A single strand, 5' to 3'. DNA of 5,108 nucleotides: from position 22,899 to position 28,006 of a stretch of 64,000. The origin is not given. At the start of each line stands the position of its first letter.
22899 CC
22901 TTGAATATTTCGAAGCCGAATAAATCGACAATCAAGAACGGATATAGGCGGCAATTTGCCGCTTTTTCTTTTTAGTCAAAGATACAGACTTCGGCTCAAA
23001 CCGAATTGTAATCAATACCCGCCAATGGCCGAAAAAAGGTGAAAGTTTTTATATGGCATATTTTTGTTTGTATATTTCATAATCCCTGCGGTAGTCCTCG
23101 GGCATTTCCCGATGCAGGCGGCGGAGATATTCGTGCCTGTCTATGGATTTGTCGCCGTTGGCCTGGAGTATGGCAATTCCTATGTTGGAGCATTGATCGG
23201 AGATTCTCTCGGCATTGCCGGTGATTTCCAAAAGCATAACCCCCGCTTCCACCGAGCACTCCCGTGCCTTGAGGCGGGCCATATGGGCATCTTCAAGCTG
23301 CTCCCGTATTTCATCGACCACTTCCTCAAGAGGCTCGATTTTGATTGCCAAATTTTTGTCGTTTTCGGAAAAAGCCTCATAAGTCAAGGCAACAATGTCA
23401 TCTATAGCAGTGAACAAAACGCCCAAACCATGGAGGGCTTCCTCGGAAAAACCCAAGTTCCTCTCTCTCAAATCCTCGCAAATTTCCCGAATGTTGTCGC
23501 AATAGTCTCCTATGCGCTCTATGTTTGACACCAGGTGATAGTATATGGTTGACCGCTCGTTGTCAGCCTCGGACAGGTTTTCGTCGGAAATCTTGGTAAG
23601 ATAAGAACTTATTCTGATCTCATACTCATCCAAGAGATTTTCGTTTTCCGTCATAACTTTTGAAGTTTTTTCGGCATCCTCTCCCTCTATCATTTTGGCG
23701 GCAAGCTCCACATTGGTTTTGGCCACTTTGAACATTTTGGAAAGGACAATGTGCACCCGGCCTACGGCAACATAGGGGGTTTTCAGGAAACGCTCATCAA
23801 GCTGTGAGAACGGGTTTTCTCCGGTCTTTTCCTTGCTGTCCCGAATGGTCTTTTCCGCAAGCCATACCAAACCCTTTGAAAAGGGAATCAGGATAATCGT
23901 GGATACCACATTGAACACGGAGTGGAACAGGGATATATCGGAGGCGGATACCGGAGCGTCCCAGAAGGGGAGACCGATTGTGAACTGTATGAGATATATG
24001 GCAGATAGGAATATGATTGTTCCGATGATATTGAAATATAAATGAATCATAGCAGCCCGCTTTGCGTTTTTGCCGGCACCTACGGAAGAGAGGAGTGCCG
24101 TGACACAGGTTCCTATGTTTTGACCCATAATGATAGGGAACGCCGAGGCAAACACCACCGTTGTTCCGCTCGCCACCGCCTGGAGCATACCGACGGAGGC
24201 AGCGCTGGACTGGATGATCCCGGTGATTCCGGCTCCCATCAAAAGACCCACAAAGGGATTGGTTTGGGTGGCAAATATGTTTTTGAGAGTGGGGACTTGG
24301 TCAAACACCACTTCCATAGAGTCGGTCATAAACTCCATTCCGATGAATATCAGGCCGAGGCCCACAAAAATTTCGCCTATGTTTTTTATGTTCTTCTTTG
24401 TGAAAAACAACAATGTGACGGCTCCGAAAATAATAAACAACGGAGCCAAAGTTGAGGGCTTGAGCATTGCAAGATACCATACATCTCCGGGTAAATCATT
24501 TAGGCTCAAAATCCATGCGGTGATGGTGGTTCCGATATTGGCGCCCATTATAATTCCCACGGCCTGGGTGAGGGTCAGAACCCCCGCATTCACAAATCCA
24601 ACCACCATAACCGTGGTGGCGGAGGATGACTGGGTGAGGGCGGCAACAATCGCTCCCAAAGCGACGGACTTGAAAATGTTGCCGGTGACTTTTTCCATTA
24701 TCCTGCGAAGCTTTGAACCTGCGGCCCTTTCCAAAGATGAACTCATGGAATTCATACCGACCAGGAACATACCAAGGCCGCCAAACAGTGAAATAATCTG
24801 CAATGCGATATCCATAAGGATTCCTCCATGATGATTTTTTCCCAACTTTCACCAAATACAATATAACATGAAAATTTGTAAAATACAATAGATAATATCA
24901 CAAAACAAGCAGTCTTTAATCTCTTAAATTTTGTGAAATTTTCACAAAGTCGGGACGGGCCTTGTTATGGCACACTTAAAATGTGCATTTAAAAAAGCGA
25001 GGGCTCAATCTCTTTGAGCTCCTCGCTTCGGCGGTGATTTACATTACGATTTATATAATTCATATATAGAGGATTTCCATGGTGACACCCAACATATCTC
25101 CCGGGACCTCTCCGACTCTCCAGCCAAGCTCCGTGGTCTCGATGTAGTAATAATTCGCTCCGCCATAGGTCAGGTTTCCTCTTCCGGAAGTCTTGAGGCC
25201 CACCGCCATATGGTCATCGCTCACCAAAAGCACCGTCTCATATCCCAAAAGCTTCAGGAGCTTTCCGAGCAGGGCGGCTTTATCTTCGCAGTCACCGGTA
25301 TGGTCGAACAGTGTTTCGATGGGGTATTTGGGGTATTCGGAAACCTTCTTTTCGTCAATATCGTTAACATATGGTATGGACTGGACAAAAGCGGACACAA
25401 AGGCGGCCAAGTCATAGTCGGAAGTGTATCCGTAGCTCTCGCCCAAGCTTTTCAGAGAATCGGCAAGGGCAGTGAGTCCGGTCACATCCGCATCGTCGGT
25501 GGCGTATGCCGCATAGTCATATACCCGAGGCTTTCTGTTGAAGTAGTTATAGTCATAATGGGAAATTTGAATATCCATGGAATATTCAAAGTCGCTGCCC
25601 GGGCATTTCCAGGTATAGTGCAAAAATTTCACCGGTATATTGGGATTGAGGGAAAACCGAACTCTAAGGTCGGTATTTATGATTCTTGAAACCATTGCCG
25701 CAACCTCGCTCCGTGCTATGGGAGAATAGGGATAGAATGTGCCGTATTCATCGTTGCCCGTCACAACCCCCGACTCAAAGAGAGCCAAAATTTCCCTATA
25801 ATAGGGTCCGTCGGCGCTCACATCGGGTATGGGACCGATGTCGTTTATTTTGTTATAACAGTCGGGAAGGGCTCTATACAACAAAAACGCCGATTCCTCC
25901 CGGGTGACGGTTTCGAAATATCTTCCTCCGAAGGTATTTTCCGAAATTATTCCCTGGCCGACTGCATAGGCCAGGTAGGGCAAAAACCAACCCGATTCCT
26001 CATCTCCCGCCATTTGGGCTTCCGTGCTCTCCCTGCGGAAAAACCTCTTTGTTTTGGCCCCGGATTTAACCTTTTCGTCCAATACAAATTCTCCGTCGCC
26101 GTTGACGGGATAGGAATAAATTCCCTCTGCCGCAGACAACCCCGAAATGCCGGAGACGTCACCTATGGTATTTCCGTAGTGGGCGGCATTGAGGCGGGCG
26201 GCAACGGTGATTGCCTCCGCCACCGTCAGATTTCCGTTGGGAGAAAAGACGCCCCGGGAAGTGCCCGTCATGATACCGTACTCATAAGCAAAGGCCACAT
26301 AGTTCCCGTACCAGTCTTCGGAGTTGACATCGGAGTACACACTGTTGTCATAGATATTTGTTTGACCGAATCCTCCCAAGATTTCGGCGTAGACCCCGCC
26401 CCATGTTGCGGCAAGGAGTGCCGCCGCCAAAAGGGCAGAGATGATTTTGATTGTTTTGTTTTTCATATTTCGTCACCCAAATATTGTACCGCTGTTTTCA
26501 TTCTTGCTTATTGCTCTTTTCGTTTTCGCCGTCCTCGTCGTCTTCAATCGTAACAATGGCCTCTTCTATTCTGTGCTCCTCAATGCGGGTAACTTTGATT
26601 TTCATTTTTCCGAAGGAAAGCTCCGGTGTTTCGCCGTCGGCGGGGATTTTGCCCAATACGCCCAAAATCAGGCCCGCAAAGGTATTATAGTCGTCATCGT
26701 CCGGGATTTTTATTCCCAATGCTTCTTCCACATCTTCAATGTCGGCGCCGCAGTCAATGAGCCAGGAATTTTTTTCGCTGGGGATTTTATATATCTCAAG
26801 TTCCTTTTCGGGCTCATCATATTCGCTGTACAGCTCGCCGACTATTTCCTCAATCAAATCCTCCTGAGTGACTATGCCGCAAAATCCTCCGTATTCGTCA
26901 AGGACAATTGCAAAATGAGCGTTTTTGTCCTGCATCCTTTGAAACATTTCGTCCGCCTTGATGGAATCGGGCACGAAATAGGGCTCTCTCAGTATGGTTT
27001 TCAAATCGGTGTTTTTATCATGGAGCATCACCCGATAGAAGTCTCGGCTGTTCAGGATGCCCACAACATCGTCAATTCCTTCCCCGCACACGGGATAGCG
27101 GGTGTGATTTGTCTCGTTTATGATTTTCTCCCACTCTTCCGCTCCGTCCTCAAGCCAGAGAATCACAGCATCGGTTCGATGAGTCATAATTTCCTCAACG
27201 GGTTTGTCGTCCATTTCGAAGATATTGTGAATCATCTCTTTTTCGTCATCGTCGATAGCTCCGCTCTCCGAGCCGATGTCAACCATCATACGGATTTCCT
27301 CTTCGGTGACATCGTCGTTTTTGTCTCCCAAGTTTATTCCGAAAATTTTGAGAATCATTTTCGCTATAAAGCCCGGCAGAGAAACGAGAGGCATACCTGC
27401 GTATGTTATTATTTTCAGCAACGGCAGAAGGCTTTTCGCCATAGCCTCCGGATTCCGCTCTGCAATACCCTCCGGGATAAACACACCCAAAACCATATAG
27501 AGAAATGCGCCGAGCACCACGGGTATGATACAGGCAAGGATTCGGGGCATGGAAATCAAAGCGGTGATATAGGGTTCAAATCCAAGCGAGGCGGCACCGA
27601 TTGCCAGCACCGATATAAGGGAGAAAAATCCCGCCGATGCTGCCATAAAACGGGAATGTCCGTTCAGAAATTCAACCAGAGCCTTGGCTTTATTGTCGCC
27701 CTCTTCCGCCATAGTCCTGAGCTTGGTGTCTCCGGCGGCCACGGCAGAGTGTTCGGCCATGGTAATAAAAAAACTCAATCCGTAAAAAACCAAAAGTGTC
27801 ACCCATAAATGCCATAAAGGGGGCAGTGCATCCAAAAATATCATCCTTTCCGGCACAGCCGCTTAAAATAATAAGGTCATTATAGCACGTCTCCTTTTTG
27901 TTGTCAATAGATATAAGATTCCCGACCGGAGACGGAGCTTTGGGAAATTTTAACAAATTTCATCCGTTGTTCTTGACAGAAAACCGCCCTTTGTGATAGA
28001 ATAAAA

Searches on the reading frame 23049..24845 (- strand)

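Call 8: search_protein_families(library=pfam, proteins=[window:23049-24845:-])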
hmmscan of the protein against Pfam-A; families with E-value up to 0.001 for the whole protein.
window:23049-24845:- (598 aa): 2 families
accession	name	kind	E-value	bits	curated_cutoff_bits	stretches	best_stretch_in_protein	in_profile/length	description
PF02690.20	Na_Pi_cotrans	-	2.1e-60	203.1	29.1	2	26-174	1-136/137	Na+/Pi-cotransporter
PF01895.24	PhoU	-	5.1e-23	81.7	23.5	2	482-556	9-86/89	PhoU domain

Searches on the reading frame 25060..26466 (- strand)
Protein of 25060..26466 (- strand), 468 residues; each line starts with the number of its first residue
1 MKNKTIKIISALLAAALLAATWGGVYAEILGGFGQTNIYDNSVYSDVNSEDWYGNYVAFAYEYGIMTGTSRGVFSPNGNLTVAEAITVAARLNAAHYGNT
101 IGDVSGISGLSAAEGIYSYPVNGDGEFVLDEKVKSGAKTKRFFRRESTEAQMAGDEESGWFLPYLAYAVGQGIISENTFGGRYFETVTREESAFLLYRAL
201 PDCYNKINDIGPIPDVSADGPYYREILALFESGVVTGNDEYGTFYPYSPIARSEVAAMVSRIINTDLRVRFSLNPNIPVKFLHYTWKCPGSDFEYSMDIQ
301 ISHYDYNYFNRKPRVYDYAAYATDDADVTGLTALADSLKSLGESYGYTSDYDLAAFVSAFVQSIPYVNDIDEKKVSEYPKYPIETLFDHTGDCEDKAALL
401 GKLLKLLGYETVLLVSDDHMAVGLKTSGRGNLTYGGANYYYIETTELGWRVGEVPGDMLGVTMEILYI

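Call 8: search_protein_families(library=pfam, proteins=[window:25060-26466:-])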
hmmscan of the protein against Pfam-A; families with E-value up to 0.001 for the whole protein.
window:25060-26466:- (468 aa): 1 family
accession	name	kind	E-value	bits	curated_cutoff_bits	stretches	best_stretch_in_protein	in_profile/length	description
PF00395.25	SLH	-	5.8e-17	61.8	20.8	1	44-85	2-43/44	S-layer homology domain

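Call 9: search_protein_families(library=ncbifam, proteins=[window:25060-26466:-])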
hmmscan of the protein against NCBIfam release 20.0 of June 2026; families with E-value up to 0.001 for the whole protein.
window:25060-26466:- (468 aa): 0 families

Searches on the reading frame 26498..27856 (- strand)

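Call 8: search_protein_families(library=pfam, proteins=[window:26498-27856:-])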
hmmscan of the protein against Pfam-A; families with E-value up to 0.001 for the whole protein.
window:26498-27856:- (452 aa): 3 families
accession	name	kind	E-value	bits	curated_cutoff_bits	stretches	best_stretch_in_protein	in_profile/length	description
PF01595.25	CNNM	-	4.8e-27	95.2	28.4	1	21-205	4-181/181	Cyclin M transmembrane N-terminal domain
PF03471.22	CorC_HlyC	-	1.9e-18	66.7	27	1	361-437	4-79/81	Transporter associated domain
PF00571.33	CBS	-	2.9e-15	56.8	24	2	290-339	7-56/57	CBS domain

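Call 9: search_protein_families(library=ncbifam, proteins=[window:26498-27856:-])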
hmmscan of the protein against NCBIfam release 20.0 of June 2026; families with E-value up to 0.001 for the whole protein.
window:26498-27856:- (452 aa): 8 families
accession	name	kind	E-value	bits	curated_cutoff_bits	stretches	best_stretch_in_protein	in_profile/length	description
NF052568.1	PolamExpPaeASal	equivalog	8.2e-72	242.3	500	1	20-436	7-423/424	polyamine export protein PaeA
TIGR03520.1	GldE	subfamily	9.6e-49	166.5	376.05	1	27-437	7-407/408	gliding motility-associated protein GldE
NF011675.0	PRK15094.1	equivalog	3.3e-42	144.8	379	1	162-442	17-286/292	CNNM family magnesium/cobalt transport protein CorC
NF008604.1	PRK11573.1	equivalog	8.4e-42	143.5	475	1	18-437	10-418/428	hypothetical protein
NF038279.1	TF_CBS_SpxR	exception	8.7e-08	31.3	600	1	215-339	185-306/427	CBS-HotDog domain-containing transcription factor SpxR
NF005869.0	PRK07807.1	equivalog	7.5e-05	21.9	549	1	230-336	99-202/479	GuaB1 family IMP dehydrogenase-related protein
TIGR01302.1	IMP_dehydrog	equivalog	8.4e-05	21.6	481.5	1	229-337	89-199/450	IMP dehydrogenase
NF011443.0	PRK14869.1-5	equivalog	0.00058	18.4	335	0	217-274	246-301/546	putative manganese-dependent inorganic diphosphatase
